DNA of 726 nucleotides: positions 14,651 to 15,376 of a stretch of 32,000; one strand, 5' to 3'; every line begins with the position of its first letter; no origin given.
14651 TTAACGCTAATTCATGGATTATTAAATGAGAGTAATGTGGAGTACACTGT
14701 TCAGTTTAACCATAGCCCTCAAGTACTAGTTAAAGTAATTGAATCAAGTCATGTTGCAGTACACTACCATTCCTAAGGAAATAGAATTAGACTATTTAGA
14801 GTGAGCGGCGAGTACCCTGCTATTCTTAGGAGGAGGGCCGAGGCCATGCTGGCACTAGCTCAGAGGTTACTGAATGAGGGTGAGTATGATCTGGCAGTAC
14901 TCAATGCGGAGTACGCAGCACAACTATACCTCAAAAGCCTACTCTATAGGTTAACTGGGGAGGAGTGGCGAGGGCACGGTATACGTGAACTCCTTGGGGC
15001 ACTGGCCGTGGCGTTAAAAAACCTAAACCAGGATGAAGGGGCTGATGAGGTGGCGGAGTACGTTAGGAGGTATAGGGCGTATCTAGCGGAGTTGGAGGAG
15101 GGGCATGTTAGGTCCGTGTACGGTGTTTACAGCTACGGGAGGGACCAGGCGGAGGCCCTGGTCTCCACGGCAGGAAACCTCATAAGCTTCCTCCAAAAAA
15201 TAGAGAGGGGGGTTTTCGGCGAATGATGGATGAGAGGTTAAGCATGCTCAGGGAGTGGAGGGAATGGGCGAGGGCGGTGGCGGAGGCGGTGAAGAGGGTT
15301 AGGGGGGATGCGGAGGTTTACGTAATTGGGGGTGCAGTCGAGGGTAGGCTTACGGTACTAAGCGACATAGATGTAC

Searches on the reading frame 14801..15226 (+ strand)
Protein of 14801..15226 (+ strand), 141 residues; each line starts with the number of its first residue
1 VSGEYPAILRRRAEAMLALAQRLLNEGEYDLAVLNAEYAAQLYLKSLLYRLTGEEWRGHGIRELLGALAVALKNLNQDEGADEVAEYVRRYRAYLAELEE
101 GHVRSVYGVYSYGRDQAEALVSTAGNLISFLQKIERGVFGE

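Call 4: search_protein_families(library=pfam, proteins=[window:14801-15226:+], max_evalue=0.01)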
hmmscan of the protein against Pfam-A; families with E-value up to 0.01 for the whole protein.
window:14801-15226:+ (141 aa): 1 family
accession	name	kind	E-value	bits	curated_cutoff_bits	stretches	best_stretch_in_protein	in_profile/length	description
PF05168.19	HEPN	-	5.9e-22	78.5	22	1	9-133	4-116/117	HEPN domain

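Call 10: search_solved_structures(query=window:14801-15223:+, max_evalue=0.1, show_alignments=2)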
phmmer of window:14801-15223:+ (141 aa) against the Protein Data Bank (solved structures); distinct sequences matched with E-value up to 0.1: 0.

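Call 38: search_protein_families(library=padloc, proteins=[window:14801-15226:+], max_evalue=0.01)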
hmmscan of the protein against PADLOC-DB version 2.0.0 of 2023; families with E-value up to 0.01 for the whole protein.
window:14801-15226:+ (141 aa): 0 families

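Call 39: search_protein_families(library=ncbifam, proteins=[window:14801-15226:+], max_evalue=0.01)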
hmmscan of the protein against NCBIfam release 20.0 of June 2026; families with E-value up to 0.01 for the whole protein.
window:14801-15226:+ (141 aa): 0 families

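Call 45: find_homologous_proteins(query=window:14801-15223:+, max_evalue=0.00001)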
Query window:14801-15223:+ (141 aa): 115 proteins with E <= 0.00001 among 355 candidates.
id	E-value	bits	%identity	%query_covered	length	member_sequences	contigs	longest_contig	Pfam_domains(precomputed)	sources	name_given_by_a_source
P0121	2.9e-76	272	100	94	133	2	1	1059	PF05168.20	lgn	-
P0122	4.3e-47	178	64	99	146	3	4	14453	PF05168.20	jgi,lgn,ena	-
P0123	4.4e-46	174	61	99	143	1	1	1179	PF05168.20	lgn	-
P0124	5.5e-46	174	66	100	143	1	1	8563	PF05168.20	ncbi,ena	-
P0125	2.2e-45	172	63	99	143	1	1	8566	PF05168.20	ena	-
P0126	2.2e-45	172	63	99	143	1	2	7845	PF05168.20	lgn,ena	-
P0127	4.0e-45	171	65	88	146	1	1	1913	PF05168.20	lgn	-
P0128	6.5e-45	171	59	94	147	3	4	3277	PF05168.20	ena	-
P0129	7.6e-45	170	58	99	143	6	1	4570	PF05168.20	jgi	-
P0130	7.7e-45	170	60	99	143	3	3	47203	PF05168.20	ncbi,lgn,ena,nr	ncbi:MAG: HEPN domain-containing protein [Thermoproteales archaeon]|nr:HEPN domain-containing protei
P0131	3.6e-44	168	57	99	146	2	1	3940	PF05168.20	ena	-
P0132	3.6e-44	168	59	99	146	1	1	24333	PF05168.20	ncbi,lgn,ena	-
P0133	3.6e-44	168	57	99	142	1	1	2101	PF05168.20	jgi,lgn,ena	-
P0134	6.6e-44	167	60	99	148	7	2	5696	PF05168.20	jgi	-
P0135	7.7e-44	167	59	100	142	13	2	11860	PF05168.20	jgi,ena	-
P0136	8.4e-44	167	61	100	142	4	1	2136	PF05168.20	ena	-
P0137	8.6e-44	167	59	99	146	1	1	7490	PF05168.20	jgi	-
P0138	1.1e-43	167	59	99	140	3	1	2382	PF05168.20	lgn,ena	-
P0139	1.1e-43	167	58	100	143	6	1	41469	PF05168.20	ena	-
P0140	2.1e-43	166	62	94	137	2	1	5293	PF05168.20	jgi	-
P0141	2.3e-43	166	56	99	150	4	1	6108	PF05168.20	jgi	-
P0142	5.0e-43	165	59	99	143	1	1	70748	PF05168.20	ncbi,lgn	ncbi:MAG: HEPN domain-containing protein [Thermoprotei archaeon]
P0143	6.1e-43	164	57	99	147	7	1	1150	PF05168.20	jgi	-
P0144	6.3e-43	164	61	100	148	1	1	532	PF05168.20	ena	-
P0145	8.8e-43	164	62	100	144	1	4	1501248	PF05168.20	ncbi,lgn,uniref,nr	ncbi:DNA-binding protein [Pyrodictium occultum]|uniref:DNA-binding protein n=1 Tax=Pyrodictium occul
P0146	1.4e-42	163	59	99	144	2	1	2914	PF05168.20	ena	-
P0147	1.9e-42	163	55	100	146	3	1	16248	PF05168.20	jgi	-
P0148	3.7e-42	162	57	95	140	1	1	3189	PF05168.20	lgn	-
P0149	4.1e-42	162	59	100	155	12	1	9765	PF05168.20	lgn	-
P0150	5.6e-42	161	56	97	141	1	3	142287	PF05168.20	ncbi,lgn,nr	ncbi:MAG: HEPN domain-containing protein [Desulfurococcus sp.]|nr:HEPN domain-containing protein [De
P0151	5.6e-42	161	57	95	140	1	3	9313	PF05168.20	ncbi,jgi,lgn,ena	-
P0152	5.7e-42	161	60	99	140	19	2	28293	PF05168.20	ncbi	ncbi:MAG: HEPN domain-containing protein [Thermofilaceae archaeon]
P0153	8.4e-42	161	60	100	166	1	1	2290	PF05168.20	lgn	-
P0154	1.4e-41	160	57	99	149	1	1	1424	PF05168.20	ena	-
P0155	2.6e-41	159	53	100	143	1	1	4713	PF05168.20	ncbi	-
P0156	3.0e-41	159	61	100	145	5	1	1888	PF05168.20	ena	-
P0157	3.3e-41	159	62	100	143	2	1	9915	PF05168.20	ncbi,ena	-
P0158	4.7e-41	158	61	99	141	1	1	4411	PF05168.20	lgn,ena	-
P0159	5.2e-41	158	56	99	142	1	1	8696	PF05168.20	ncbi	-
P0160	7.0e-41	158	60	100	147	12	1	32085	PF05168.20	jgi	-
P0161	7.3e-41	158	60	99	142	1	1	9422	PF05168.20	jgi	jgi:HEPN domain-containing protein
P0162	8.4e-41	157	59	99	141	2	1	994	PF05168.20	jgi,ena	-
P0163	1.5e-40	157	60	99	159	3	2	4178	PF05168.20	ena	-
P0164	2.3e-40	156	54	99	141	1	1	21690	PF05168.20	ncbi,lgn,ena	-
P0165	4.7e-40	155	61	89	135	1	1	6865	PF05168.20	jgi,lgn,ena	-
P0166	6.8e-40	154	59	99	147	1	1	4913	PF05168.20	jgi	-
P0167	7.6e-40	154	55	99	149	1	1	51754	PF05168.20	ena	-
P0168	8.8e-40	154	59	99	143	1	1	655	PF05168.20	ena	-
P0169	9.4e-40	154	58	100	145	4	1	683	PF05168.20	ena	-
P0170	1.2e-39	154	60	99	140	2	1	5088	PF05168.20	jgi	-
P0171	1.6e-39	153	60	96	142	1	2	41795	PF05168.20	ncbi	-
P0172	1.7e-39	153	59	99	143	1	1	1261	PF05168.20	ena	-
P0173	2.0e-39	153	57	99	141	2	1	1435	PF05168.20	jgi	-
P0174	2.4e-39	153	59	99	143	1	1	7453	PF05168.20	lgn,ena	-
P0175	4.8e-39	152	51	99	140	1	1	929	PF05168.20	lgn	-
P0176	6.9e-39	151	57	100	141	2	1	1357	PF05168.20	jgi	-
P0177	1.0e-38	151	59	99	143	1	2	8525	PF05168.20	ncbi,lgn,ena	-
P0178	2.3e-38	150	53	99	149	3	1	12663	PF05168.20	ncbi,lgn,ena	-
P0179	2.9e-38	149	54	99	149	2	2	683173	PF05168.20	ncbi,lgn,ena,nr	ncbi:MAG: DNA-binding protein [Desulfurococcales archaeon ex4484_58]|nr:MAG: DNA-binding protein [De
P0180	5.7e-38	148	54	99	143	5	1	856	PF05168.20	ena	-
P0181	1.1e-37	147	55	99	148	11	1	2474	PF05168.20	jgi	-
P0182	3.0e-37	146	57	94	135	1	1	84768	PF05168.20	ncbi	ncbi:MAG: HEPN domain-containing protein [Thermofilaceae archaeon]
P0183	4.4e-37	145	60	94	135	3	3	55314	PF05168.20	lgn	-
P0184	6.5e-37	145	58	89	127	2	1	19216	PF05168.20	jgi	-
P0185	1.1e-36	144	56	96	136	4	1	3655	PF05168.20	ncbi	ncbi:MAG: HEPN domain-containing protein, partial [Thermofilaceae archaeon]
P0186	1.8e-36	143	61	89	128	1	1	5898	PF05168.20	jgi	-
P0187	3.5e-36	142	67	78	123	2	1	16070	PF05168.20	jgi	-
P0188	3.5e-35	139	55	99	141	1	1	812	PF05168.20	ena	-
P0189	4.0e-35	139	56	88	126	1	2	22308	PF05168.20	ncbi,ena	-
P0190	4.6e-35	139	61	85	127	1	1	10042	PF05168.20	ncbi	-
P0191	6.3e-35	138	51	99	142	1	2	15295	PF05168.20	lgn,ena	-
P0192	1.9e-34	137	55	100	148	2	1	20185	PF05168.20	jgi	-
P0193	2.1e-33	134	58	89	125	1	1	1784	PF05168.20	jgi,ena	-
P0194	2.5e-33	133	60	89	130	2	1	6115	PF05168.20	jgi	jgi:HEPN domain-containing protein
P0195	4.2e-33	133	53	99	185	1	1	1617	PF05168.20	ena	-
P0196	7.9e-33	132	52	99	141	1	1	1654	PF05168.20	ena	-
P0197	8.5e-33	132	50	99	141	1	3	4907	PF05168.20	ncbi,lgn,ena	-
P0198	8.7e-33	131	51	99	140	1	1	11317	PF05168.20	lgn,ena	-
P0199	1.3e-32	131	53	99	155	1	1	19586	PF05168.20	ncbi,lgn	ncbi:MAG: HEPN domain-containing protein [Sulfolobales archaeon]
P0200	3.5e-32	130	49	99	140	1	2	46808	PF05168.20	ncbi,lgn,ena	-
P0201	4.3e-32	129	49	99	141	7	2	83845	PF05168.20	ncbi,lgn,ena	-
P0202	4.5e-32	129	49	99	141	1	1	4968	PF05168.20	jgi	-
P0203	9.6e-32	128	53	99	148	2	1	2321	PF05168.20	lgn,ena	-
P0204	1.9e-31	127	51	99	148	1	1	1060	PF05168.20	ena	-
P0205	1.9e-31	127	52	99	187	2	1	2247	PF05168.20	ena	-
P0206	2.1e-31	127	51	99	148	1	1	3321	PF05168.20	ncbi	ncbi:MAG: HEPN domain-containing protein [Sulfolobales archaeon]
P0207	2.4e-31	127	51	99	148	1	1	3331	PF05168.20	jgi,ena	-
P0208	2.6e-31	127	53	99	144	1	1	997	PF05168.20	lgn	-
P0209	3.5e-31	126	51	99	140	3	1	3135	PF05168.20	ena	-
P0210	2.0e-30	124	51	99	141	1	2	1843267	PF05168.20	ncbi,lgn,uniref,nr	ncbi:HEPN domain protein [Pyrolobus fumarii 1A]|uniref:HEPN domain protein n=1 Tax=Pyrolobus fumarii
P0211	5.0e-30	123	51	99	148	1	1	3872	PF05168.20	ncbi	-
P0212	5.4e-30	122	49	99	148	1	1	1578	PF05168.20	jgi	jgi:HEPN domain-containing protein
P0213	5.5e-30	122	53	99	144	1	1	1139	PF05168.20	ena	-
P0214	8.7e-30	122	51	94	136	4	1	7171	PF05168.20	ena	-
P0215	1.9e-29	121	58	79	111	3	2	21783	PF05168.20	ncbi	ncbi:MAG: HEPN domain-containing protein, partial [Thermofilaceae archaeon]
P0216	4.2e-29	120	61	68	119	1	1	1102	PF05168.20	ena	-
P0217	7.0e-29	119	52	89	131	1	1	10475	PF05168.20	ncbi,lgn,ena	-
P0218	2.4e-28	117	52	94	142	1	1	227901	PF05168.20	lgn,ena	-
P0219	3.0e-28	117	56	79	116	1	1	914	PF05168.20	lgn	-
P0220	6.5e-28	116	51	99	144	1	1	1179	PF05168.20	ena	-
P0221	1.4e-27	115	52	91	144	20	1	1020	PF05168.20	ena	-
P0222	1.7e-27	114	63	64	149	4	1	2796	PF05168.20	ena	-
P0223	2.9e-27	114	49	99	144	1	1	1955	PF05168.20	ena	-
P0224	1.6e-26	111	52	91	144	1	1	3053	PF05168.20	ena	-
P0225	2.6e-26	111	52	91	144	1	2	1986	PF05168.20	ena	-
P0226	7.0e-25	106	50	94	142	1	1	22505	PF05168.20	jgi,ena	-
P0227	4.2e-24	103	48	99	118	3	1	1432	PF05168.20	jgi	-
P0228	4.6e-24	103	70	52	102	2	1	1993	PF05168.20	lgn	-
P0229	1.1e-23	102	48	94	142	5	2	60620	PF05168.20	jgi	-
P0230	1.4e-23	102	47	94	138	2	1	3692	PF05168.20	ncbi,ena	-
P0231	1.1e-22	99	54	77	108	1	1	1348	PF05168.20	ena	-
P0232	2.5e-22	98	49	85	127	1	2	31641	PF05168.20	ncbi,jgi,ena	-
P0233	1.2e-20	92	44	99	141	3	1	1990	PF05168.20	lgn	-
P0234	5.7e-16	77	44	99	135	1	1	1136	PF05168.20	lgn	-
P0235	6.0e-11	61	39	95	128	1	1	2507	PF05168.20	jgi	-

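Call 46: find_encoding_contigs(protein=P0122, flank=4000, max_places=4)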
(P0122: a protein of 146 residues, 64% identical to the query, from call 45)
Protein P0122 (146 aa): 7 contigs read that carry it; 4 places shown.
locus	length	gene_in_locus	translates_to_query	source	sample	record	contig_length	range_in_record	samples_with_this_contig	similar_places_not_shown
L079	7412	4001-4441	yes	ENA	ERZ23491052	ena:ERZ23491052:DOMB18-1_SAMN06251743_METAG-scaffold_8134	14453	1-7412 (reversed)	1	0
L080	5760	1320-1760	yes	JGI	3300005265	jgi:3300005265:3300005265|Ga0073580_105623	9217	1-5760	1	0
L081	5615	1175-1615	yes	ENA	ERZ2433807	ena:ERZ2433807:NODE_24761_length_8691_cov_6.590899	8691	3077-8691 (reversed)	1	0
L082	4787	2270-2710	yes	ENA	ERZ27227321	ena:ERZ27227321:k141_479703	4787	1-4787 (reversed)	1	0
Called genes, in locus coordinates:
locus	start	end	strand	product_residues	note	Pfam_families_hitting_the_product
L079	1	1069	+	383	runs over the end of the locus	PF14306:PUA_2, PF01747:ATP-sulfurylase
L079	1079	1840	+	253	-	PF01925:TauE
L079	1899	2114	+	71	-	-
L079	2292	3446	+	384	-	PF01041:DegT_DnrJ_EryC1, PF00155:Aminotran_1_2, PF01053:Cys_Met_Meta_PP, PF01212:Beta_elim_lyase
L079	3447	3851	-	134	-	PF01894:YjbQ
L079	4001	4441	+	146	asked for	PF05168:HEPN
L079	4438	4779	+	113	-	PF01909:NTP_transf_2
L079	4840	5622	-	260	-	PF00483:NTP_transferase, PF12804:NTP_transf_3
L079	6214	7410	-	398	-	?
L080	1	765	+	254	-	?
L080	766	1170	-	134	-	PF01894:YjbQ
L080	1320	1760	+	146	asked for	PF05168:HEPN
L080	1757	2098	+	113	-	PF01909:NTP_transf_2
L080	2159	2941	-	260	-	PF00483:NTP_transferase, PF12804:NTP_transf_3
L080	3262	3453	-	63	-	-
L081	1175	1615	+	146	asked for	PF05168:HEPN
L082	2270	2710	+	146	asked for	PF05168:HEPN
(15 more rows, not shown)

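Call 47: find_encoding_contigs(protein=P0124, flank=4000, max_places=3)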
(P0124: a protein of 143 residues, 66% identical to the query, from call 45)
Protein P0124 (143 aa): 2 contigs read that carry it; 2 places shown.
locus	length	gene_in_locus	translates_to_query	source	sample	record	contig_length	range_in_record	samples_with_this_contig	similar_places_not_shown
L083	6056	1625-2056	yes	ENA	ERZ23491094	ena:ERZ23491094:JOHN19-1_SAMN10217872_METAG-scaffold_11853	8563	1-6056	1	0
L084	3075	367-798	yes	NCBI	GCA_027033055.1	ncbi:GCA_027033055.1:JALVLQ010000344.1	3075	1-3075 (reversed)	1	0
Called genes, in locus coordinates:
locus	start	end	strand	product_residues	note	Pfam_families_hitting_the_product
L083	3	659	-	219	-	?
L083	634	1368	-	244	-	PF00881:Nitroreductase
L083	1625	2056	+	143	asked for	PF05168:HEPN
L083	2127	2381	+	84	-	PF01909:NTP_transf_2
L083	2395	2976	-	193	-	PF13384:HTH_23 (weak)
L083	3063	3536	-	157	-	PF13649:Methyltransf_25 (weak)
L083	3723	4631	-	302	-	PF01380:SIS (weak)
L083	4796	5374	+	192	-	PF01558:POR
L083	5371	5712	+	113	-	PF25160:LdpA_Fe-S-bd (faint), PF00037:Fer4 (weak), PF12797:Fer4_2 (faint), PF13237:Fer4_10 (weak), PF14697:Fer4_21, PF12838:Fer4_7, PF13187:Fer4_9 (weak), PF00037:Fer4, +2 more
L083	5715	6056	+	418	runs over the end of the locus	PF01855:POR_N, PF02780:Transketolase_C (weak), PF17147:PFOR_II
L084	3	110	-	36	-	?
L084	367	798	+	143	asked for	PF05168:HEPN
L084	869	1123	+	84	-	PF01909:NTP_transf_2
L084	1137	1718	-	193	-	PF13384:HTH_23 (weak)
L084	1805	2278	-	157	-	PF13649:Methyltransf_25 (weak)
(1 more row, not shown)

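Call 48: find_encoding_contigs(protein=P0130, flank=4000, max_places=3)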
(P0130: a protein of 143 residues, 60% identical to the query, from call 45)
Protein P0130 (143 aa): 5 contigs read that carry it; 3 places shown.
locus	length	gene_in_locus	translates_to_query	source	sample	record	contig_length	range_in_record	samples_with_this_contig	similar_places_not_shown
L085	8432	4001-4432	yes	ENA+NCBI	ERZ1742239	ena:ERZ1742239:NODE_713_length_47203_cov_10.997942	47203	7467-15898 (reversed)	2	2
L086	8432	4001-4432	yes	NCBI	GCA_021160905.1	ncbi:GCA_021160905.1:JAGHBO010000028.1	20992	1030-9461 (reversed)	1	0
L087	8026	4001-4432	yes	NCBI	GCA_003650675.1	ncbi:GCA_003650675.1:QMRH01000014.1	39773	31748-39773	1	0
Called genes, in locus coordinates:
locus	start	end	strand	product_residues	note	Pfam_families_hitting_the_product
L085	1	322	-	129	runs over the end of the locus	PF01909:NTP_transf_2, PF18765:Polbeta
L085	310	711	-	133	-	PF05168:HEPN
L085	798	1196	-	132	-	PF19524:DUF6054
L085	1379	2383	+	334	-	PF04140:ICMT (weak)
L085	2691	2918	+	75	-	PF07362:CcdA (weak), PF26688:RHH_12 (weak)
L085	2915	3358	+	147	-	PF01850:PIN (weak)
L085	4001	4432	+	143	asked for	PF05168:HEPN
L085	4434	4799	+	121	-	PF01909:NTP_transf_2 (weak)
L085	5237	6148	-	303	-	-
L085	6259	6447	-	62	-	-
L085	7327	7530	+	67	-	-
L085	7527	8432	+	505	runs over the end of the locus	PF04055:Radical_SAM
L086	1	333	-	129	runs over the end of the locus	PF01909:NTP_transf_2, PF18765:Polbeta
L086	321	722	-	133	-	PF05168:HEPN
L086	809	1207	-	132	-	PF19524:DUF6054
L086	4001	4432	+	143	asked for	PF05168:HEPN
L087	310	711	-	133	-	PF05168:HEPN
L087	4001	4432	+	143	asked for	PF05168:HEPN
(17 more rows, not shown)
